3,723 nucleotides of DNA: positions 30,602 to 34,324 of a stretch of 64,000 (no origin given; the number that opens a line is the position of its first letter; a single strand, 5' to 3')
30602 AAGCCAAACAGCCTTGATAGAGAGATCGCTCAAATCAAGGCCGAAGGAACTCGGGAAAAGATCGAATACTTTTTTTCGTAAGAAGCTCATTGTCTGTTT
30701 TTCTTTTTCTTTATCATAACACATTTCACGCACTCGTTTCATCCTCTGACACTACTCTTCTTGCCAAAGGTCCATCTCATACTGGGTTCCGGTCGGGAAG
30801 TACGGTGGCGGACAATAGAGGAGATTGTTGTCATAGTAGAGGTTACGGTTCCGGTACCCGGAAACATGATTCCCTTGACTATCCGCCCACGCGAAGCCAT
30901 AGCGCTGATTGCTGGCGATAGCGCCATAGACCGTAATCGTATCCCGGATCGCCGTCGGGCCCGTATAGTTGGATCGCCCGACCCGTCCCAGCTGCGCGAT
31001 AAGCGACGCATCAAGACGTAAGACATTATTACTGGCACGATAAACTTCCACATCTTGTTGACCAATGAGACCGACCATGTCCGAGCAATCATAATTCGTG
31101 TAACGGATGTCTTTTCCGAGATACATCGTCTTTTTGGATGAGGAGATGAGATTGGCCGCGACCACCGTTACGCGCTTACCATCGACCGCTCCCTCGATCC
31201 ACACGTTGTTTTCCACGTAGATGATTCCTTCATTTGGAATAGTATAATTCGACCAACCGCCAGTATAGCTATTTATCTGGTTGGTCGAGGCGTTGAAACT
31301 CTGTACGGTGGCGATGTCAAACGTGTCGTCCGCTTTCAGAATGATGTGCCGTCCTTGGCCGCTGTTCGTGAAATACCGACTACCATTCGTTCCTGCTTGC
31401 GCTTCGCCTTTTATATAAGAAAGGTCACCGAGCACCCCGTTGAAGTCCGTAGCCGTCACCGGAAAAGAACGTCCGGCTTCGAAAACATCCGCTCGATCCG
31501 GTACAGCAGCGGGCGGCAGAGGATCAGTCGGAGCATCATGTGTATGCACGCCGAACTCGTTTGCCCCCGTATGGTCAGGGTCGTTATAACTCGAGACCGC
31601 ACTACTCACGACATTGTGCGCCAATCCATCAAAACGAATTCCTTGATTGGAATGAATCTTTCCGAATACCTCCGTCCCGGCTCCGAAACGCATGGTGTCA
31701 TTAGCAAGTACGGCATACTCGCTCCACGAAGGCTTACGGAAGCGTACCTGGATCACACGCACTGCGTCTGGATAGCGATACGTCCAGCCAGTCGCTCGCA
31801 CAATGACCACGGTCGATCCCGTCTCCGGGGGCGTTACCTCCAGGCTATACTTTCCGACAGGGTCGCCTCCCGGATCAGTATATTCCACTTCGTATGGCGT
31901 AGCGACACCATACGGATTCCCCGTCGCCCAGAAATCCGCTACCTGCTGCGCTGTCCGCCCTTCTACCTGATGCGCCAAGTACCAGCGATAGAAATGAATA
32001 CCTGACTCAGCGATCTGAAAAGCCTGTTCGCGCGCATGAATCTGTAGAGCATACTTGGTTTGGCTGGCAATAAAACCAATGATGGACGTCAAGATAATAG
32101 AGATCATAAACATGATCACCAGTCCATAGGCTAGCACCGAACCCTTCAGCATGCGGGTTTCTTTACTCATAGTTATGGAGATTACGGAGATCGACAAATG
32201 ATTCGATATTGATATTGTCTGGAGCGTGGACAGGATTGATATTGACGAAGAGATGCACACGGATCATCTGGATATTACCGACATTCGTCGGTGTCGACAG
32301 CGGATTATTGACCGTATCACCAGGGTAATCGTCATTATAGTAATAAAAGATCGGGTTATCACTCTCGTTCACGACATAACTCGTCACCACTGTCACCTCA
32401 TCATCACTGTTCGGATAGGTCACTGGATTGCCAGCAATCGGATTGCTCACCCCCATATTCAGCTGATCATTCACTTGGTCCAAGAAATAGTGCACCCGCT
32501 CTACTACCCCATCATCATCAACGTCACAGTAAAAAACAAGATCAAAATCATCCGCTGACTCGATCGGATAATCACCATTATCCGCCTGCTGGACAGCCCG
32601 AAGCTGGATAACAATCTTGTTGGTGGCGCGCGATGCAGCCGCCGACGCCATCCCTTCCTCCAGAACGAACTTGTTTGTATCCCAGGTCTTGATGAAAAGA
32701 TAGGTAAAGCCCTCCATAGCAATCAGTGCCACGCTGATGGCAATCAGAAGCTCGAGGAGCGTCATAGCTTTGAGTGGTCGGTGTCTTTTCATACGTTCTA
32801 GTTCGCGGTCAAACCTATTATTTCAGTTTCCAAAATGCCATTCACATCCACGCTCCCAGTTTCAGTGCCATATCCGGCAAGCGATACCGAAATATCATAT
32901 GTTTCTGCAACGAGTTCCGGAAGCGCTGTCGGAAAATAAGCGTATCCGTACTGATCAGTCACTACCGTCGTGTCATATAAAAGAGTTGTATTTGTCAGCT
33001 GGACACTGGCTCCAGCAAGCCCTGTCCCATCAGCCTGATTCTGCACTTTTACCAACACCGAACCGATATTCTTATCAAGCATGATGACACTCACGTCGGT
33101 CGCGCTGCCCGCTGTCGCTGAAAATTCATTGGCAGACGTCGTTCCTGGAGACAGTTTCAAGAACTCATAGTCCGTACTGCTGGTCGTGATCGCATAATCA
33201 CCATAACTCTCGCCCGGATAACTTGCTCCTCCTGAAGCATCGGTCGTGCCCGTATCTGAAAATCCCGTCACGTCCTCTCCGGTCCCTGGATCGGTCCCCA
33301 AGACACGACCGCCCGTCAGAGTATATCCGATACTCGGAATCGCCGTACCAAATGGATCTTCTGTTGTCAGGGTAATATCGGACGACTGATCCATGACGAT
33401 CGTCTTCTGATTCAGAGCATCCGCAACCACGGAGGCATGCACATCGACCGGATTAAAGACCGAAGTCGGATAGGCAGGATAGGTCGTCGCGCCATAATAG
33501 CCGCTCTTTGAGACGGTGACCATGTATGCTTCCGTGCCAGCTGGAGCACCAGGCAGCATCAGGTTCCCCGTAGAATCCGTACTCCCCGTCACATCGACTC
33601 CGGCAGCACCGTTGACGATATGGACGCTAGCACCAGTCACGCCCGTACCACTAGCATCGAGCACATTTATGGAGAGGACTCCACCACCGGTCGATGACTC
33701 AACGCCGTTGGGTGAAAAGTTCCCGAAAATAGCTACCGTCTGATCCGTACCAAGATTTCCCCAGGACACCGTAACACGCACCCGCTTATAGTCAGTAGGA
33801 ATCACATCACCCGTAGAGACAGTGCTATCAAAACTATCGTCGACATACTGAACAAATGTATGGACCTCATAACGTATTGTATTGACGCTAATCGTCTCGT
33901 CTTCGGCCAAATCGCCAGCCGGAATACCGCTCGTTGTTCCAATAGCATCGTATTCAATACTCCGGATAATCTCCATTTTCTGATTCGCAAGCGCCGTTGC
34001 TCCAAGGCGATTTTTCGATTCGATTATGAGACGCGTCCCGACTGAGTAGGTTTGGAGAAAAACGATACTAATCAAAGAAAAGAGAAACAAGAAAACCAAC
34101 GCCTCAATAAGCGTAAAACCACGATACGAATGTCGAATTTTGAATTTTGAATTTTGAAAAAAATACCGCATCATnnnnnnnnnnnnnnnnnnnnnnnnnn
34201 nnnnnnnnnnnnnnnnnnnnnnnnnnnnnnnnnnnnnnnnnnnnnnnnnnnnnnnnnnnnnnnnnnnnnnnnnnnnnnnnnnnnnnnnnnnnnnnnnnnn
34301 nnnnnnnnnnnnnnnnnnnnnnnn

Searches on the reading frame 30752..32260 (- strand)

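Call 32: search_protein_families(library=pfam, proteins=[window:30752-32260:-], max_evalue=0.00001)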
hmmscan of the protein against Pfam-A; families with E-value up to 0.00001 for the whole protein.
window:30752-32260:- (502 aa): 1 family
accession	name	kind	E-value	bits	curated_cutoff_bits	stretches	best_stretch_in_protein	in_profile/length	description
PF14341.11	PilX_N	-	9.8e-06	25.9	25.5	0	39-88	1-50/51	PilX N-terminal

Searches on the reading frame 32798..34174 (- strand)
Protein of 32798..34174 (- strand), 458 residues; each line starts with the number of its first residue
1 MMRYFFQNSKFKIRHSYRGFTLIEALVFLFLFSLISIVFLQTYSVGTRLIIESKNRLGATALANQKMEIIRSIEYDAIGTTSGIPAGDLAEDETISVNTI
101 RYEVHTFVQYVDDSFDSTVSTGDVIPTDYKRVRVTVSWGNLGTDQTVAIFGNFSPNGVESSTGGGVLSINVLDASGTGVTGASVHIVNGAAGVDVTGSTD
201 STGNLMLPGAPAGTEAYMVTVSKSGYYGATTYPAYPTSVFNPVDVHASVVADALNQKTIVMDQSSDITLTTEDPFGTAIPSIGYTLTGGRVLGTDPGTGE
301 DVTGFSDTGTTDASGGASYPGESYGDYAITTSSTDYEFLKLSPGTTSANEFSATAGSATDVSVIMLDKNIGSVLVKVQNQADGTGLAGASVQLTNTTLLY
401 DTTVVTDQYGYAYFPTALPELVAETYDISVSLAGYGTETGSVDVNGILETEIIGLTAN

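Call 32: search_protein_families(library=pfam, proteins=[window:32798-34174:-], max_evalue=0.00001)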
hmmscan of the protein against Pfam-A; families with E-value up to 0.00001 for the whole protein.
window:32798-34174:- (458 aa): 2 families
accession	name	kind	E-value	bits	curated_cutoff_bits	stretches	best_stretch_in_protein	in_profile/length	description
PF13620.12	CarboxypepD_reg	-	6.7e-14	52.4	32.3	1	168-231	3-64/82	Carboxypeptidase regulatory-like domain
PF11974.14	bMG3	-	7.5e-07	29.5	34.9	0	359-420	2-62/103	Bacterial alpha-2-macroglobulin MG3 domain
